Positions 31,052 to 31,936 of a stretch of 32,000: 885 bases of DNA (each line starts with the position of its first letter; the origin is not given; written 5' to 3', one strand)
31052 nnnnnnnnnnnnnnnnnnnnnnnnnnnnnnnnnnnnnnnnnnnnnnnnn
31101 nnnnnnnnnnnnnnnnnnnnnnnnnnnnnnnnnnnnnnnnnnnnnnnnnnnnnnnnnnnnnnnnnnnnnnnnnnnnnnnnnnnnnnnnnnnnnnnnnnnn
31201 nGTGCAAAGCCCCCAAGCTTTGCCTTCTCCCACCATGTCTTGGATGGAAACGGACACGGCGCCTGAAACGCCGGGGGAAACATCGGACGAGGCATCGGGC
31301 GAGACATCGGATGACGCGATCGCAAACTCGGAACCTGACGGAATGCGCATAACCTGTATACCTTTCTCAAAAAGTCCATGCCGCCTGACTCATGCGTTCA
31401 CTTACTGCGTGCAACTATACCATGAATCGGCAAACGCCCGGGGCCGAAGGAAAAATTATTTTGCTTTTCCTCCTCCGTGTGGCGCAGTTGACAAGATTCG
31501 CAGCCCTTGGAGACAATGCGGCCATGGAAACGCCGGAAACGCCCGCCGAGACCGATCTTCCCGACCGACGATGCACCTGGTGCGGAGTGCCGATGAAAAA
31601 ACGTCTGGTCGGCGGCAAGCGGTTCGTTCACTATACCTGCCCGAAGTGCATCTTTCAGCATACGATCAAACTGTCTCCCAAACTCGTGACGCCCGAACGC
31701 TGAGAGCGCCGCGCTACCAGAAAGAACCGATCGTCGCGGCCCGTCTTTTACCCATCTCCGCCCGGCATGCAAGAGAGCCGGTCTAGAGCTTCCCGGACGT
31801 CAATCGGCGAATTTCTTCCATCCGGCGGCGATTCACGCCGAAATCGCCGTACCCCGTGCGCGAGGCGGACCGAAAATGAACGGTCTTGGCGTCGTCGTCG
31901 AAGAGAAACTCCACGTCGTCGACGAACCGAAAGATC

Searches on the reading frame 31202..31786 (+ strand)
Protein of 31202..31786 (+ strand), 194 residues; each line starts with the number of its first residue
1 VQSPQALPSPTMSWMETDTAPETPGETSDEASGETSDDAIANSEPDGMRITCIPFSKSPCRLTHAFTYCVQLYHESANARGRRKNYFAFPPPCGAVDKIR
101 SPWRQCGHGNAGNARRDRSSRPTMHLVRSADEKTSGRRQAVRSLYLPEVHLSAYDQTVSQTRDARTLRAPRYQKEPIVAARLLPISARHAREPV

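Call 32: search_protein_families(library=pfam, proteins=[window:31202-31786:+], max_evalue=10)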
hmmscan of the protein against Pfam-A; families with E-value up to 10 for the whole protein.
window:31202-31786:+ (194 aa): 1 family
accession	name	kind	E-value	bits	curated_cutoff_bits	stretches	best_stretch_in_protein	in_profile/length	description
PF09359.15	VTC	-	0.23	11.4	23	1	133-174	34-74/235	VTC domain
